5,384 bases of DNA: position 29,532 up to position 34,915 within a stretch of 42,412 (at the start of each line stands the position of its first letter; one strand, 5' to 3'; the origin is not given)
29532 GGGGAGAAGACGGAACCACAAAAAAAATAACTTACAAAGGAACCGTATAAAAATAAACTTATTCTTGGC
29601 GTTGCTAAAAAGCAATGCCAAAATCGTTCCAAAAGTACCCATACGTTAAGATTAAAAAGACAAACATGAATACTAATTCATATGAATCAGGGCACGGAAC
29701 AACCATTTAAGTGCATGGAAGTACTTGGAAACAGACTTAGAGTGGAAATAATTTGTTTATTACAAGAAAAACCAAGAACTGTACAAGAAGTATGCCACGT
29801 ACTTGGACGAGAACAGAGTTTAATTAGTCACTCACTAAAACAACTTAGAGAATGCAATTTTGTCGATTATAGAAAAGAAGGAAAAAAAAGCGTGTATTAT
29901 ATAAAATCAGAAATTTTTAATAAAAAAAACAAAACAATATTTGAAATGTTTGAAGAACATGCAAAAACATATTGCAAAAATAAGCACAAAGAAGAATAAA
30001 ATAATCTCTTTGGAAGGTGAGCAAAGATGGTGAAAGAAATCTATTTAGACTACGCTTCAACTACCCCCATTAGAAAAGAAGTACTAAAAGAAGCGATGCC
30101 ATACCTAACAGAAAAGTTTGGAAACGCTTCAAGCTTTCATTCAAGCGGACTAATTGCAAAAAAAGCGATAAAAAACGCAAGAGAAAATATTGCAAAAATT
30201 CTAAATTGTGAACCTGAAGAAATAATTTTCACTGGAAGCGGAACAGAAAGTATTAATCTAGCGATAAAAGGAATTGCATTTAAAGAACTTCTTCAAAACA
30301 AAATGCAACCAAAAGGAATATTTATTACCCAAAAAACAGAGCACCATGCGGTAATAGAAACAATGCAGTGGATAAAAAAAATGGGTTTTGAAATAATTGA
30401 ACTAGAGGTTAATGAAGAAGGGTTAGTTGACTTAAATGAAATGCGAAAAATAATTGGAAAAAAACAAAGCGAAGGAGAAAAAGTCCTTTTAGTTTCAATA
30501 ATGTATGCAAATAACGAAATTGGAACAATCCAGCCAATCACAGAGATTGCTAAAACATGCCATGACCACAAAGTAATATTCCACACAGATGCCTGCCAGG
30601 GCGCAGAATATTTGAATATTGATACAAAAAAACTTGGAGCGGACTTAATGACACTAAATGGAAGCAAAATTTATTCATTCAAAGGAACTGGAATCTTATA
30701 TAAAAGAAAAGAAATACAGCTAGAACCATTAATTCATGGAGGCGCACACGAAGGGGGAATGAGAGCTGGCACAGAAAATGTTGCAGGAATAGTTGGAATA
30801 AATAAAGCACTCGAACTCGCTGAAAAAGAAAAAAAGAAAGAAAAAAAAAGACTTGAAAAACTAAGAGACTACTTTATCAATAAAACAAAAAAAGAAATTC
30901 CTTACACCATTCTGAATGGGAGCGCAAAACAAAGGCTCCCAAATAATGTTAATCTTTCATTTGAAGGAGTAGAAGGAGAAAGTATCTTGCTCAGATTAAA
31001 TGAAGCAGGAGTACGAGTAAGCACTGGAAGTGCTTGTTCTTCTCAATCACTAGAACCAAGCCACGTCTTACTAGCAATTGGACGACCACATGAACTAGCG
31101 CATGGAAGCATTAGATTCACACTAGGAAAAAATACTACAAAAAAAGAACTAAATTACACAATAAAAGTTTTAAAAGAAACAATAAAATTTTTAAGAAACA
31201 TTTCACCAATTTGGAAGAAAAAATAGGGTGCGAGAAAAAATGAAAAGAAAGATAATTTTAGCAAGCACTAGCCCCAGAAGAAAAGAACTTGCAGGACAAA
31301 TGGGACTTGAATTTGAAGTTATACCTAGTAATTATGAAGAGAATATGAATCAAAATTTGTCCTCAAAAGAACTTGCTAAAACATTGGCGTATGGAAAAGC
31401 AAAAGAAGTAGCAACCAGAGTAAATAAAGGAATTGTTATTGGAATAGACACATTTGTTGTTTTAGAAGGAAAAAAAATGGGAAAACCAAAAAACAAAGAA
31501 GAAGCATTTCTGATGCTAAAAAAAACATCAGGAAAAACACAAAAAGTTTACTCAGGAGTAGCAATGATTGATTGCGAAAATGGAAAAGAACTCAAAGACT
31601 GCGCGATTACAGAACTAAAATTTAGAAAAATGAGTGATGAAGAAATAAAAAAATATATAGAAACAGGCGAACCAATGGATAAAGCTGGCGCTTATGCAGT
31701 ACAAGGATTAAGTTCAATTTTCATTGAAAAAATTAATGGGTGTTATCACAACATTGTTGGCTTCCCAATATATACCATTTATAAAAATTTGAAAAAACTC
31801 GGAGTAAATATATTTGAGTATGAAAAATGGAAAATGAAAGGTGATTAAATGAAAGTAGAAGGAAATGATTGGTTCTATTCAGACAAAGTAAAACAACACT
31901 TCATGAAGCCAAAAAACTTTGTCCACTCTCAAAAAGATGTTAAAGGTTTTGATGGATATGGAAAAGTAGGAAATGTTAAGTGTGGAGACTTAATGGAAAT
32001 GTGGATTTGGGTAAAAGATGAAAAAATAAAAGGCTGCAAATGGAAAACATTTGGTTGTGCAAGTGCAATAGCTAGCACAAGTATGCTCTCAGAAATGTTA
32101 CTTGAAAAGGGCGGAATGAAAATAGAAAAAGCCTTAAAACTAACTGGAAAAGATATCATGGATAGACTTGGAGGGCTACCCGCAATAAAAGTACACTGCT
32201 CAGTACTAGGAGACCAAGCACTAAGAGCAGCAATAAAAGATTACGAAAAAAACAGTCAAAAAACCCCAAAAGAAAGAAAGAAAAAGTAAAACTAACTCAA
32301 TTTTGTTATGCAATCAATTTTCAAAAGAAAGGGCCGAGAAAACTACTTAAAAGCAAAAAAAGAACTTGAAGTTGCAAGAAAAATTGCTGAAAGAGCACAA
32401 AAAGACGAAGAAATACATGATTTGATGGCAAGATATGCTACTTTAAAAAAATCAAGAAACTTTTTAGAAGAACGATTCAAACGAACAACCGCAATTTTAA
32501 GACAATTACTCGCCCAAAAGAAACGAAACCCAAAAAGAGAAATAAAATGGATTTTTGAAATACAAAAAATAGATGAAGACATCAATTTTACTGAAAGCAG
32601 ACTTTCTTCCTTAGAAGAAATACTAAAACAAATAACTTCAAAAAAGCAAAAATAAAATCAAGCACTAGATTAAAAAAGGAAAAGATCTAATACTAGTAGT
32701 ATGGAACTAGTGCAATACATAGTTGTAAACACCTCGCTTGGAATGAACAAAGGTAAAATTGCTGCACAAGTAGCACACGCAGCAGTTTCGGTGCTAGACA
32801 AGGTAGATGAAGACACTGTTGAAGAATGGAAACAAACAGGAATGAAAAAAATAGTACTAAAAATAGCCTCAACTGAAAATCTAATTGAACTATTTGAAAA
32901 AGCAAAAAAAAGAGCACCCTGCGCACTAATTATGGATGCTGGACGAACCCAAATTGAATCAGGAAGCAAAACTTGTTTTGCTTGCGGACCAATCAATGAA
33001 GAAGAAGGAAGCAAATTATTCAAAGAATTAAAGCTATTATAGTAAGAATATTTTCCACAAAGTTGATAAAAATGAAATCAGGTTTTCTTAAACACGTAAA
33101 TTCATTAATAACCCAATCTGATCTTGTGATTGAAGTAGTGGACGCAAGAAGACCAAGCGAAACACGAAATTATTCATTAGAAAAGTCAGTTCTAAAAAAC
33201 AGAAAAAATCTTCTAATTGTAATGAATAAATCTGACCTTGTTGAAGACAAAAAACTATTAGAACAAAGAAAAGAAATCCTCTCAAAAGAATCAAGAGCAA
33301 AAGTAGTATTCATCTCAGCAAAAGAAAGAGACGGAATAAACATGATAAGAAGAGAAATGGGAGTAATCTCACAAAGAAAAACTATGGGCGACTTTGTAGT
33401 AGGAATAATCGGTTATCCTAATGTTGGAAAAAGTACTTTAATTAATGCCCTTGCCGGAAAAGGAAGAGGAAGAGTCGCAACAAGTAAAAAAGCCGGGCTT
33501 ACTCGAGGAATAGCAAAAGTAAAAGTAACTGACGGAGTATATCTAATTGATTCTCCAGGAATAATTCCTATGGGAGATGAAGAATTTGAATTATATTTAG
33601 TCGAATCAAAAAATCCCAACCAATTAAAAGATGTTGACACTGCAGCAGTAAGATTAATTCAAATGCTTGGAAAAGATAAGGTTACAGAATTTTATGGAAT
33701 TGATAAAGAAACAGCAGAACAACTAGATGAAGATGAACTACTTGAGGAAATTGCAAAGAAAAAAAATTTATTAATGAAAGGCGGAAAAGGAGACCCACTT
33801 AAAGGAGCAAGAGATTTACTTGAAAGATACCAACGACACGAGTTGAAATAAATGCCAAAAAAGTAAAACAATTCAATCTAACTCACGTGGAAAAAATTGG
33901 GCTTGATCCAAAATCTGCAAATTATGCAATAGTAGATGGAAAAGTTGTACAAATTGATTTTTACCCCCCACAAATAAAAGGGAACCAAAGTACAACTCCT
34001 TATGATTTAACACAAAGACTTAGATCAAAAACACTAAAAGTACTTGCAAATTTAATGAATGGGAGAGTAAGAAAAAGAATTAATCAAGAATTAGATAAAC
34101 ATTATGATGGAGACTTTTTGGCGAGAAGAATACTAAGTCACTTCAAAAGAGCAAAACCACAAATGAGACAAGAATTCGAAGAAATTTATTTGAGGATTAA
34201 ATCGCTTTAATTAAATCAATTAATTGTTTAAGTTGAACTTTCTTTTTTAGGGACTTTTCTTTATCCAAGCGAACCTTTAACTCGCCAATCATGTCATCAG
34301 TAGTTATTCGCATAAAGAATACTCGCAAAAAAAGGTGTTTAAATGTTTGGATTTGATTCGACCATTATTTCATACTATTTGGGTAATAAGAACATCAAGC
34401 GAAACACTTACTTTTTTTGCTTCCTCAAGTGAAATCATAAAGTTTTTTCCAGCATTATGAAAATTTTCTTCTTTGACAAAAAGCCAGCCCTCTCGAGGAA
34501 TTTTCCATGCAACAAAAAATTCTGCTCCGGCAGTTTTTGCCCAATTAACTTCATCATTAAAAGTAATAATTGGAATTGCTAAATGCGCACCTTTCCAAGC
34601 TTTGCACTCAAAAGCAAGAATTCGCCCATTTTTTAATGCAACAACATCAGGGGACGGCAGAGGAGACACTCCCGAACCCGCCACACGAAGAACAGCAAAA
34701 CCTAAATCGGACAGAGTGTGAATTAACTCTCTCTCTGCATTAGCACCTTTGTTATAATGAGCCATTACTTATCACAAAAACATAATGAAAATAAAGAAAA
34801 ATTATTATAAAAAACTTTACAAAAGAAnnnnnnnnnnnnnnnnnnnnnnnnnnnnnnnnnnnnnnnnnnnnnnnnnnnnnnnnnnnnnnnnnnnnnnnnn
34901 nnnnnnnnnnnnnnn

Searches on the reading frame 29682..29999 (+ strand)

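Call 10: search_protein_families(library=pfam, proteins=[window:29682-29999:+], max_evalue=0.01)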
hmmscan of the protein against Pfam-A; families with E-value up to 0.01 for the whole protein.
window:29682-29999:+ (105 aa): 6 families
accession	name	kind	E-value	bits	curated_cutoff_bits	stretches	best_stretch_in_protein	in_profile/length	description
PF01022.26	HTH_5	-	2e-12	47.2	22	1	20-63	4-47/47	Bacterial regulatory protein, arsR family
PF01978.25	TrmB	-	2.1e-06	27.9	25.6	1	26-74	17-64/68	Sugar-specific transcriptional regulator TrmB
PF13463.12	HTH_27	-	5.9e-05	23.7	22.2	1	17-73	2-62/68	Winged helix DNA-binding domain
PF25212.1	HVO_A0114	-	0.00018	21.7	27.6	1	20-73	24-78/84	HVO_A0114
PF24033.1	DUF7342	-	0.0019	18.7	31.6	1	20-96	6-80/150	Family of unknown function (DUF7342)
PF24270.1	HTH_Cmi2_C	-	0.0074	17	27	1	17-66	74-123/125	Cmi2, C-terminal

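Call 21: search_protein_families(library=ncbifam, proteins=[window:29682-29999:+], max_evalue=0.1)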
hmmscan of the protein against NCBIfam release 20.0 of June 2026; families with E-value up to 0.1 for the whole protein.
window:29682-29999:+ (105 aa): 14 families
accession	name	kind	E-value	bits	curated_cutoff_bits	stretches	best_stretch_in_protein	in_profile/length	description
NF033788.1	HTH_metalloreg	subfamily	3.3e-17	62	55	1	10-78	3-72/77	metalloregulator ArsR/SmtB family transcription factor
NF053755.1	MsvR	equivalog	2.8e-09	37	220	1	12-102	7-102/236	transcriptional factor MsvR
NF033789.1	repress_SdpR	subfamily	6.1e-09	35.7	100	1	14-87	4-77/79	autorepressor SdpR family transcription factor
NF040642.1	sulf_sens_BigR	equivalog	2.2e-07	30.9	155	1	11-90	13-92/95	sulfite-sensing transcriptional repressor BigR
NF007528.0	PRK10141.1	subfamily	2.2e-07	30.7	97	1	7-86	5-85/117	metalloregulator ArsR/SmtB family transcription factor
NF045707.1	Dbac_1936_reg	equivalog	2.1e-06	27.7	115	1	16-74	15-72/99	ArsR/SmtB-type metalloregulator TsoR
NF053606.1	Sta1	subfamily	4.7e-05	23.4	80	1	25-71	28-74/100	Sta1 family transcriptional regulator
NF053602.1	Phr_regulator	exception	0.00022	20.8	320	1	10-66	4-60/191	heat shock transcription regulator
TIGR01884.1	cas_HTH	subfamily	0.00047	19.6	60.2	1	17-74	141-198/202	CRISPR-associated CARF protein Csa3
NF041413.1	ArsR_Rv2640c_fam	equivalog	0.00067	20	155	1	14-76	38-103/118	Rv2640c family ArsR-like transcriptional regulator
NF040939.2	trans_reg_lrs14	equivalog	0.0016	18.5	90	1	25-70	29-75/103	Lrs14 family HTH-type transcriptional regulator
NF047906.1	CdPbTransRegCmtR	equivalog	0.0033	17.3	150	1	17-78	20-81/104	Cd(II)/Pb(II)-sensing metalloregulatory transcriptional regulator CmtR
NF053756.1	MreA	equivalog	0.0046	16.8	100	1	23-69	23-69/110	MreA family transcriptional regulator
NF005503.0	PRK07118.1-2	equivalog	0.025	13.8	252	1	8-40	180-212/292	RnfABCDGE type electron transport complex subunit B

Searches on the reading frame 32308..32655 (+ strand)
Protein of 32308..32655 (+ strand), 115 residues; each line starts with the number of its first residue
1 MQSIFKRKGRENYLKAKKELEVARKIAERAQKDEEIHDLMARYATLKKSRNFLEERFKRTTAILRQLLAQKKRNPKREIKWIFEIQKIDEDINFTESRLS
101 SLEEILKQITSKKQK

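Call 45: search_protein_families(library=pfam, proteins=[window:32308-32655:+], max_evalue=0.001)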
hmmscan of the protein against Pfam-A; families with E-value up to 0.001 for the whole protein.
window:32308-32655:+ (115 aa): 1 family
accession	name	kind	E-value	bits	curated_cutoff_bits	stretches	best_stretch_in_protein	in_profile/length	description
PF05859.17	Mis12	-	0.00086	19.5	25.7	1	14-114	99-200/231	Mis12 protein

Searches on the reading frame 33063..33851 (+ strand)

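Call 45: search_protein_families(library=pfam, proteins=[window:33063-33851:+], max_evalue=0.001)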
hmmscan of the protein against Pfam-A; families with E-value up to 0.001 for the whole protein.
window:33063-33851:+ (262 aa): 6 families
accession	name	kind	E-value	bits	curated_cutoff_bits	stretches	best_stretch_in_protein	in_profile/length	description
PF01926.29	MMR_HSR1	-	2.2e-19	70.1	21.9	1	113-196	2-78/113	50S ribosome-binding GTPase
PF02421.24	FeoB_N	-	2.3e-12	47.2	27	2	17-98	77-155/156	Ferrous iron transport protein B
PF03193.22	RsgA_GTPase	-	7e-12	45.9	30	1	44-167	50-168/174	RsgA GTPase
PF00009.33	GTP_EFTU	-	3.6e-09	36.9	26.5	1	8-94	82-177/188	Elongation factor Tu GTP binding domain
PF00350.29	Dynamin_N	-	2.4e-05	24.9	27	0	113-180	1-41/168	Dynamin family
PF02492.25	cobW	-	7.5e-05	22.8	20.7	0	17-78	113-174/180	CobW/HypB/UreG, nucleotide-binding domain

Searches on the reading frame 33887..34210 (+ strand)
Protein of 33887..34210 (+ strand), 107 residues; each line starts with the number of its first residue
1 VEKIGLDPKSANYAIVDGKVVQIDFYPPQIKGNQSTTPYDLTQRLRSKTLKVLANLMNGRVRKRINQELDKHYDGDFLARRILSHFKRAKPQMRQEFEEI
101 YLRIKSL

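Call 45: search_protein_families(library=pfam, proteins=[window:33887-34210:+], max_evalue=0.001)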
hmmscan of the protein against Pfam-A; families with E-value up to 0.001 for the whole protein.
window:33887-34210:+ (107 aa): 1 family
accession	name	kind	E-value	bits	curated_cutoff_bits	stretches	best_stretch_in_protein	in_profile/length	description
PF19709.4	DUF6206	-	5.9e-05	22.8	30.4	1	2-75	136-205/271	Family of unknown function (DUF6206)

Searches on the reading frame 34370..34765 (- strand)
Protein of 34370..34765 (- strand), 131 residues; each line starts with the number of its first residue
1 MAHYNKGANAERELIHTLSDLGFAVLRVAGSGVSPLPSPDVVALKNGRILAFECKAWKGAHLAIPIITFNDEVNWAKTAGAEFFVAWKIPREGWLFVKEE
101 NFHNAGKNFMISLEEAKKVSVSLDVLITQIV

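Call 45: search_protein_families(library=pfam, proteins=[window:34370-34765:-], max_evalue=0.001)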
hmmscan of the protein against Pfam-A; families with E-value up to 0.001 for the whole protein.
window:34370-34765:- (131 aa): 1 family
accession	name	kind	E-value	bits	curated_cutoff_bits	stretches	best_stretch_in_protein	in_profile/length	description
PF01870.24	Hjc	-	3.5e-21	75.4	21.1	1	10-98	2-90/93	Archaeal holliday junction resolvase (hjc)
